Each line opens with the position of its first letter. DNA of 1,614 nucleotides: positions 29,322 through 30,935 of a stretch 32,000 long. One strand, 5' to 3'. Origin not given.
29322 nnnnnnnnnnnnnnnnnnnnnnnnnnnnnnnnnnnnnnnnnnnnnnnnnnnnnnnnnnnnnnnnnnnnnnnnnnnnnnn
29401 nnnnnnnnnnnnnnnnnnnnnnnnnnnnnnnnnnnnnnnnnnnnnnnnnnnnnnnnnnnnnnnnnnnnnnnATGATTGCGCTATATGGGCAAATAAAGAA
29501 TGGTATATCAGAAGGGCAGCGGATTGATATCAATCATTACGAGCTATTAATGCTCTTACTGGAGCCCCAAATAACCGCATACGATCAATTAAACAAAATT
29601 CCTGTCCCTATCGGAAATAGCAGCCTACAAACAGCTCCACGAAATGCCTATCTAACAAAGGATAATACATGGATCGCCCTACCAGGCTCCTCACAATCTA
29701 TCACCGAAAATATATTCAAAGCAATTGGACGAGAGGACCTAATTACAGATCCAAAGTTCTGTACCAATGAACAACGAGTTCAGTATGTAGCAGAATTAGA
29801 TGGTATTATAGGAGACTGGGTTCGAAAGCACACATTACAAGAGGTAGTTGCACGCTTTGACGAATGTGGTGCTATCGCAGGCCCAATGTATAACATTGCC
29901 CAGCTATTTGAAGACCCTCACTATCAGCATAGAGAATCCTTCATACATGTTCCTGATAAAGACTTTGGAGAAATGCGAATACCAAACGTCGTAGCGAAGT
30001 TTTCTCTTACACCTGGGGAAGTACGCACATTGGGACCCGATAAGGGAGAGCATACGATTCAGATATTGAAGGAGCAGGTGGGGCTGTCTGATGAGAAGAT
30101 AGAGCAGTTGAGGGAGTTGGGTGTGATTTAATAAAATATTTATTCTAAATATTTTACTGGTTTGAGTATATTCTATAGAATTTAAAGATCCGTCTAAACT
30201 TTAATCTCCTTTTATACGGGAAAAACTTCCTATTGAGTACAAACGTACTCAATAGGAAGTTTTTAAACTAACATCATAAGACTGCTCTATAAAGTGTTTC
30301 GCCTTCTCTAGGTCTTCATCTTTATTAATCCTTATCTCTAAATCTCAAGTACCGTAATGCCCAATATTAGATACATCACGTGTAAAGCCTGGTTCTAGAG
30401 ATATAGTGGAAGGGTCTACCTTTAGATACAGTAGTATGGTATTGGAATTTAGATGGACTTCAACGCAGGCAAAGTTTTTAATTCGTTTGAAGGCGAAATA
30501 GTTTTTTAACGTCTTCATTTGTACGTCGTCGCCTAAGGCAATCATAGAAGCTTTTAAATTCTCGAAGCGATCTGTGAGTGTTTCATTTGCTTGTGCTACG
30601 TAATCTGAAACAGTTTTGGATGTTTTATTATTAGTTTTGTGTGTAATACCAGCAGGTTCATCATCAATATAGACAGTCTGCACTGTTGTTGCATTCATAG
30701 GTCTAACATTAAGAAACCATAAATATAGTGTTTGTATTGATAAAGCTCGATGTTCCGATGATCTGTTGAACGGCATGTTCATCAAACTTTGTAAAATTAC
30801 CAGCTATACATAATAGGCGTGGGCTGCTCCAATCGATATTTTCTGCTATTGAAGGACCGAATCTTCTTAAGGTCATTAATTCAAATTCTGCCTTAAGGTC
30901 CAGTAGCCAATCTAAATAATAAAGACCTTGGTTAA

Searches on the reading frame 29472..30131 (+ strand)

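Call 7: search_protein_families(library=padloc, proteins=[window:29472-30131:+], max_evalue=0.001)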
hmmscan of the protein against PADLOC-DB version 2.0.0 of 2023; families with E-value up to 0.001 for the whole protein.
window:29472-30131:+ (219 aa): 0 families

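Call 8: search_protein_families(library=pfam, proteins=[window:29472-30131:+], max_evalue=0.001)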
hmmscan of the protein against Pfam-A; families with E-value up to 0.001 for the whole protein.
window:29472-30131:+ (219 aa): 1 family
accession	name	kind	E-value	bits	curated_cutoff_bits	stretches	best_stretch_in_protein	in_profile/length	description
PF02515.22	CoA_transf_3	-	1.1e-37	130.5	23.3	1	1-195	176-366/366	CoA-transferase family III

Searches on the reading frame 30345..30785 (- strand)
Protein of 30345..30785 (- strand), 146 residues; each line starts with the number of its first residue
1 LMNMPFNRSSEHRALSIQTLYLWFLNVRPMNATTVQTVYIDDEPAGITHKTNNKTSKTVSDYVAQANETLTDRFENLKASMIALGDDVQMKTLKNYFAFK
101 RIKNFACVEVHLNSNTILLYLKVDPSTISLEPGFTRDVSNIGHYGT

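Call 7: search_protein_families(library=padloc, proteins=[window:30345-30785:-], max_evalue=0.001)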
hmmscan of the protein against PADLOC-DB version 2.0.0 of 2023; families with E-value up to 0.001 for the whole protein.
window:30345-30785:- (146 aa): 2 families
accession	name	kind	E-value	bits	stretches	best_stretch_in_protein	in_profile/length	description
PDLC04946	PDC-S18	-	9.7e-36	121.5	1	30-146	181-296/365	-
PDLC04945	PDC-S18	-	1e-12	46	1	42-145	174-276/302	-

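Call 8: search_protein_families(library=pfam, proteins=[window:30345-30785:-], max_evalue=0.001)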
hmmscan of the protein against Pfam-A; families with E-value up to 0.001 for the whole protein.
window:30345-30785:- (146 aa): 1 family
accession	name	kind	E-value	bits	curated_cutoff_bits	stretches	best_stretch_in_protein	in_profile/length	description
PF18899.5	DUF5655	-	8e-06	26.3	24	1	60-142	2-79/109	Domain of unknown function (DUF5655)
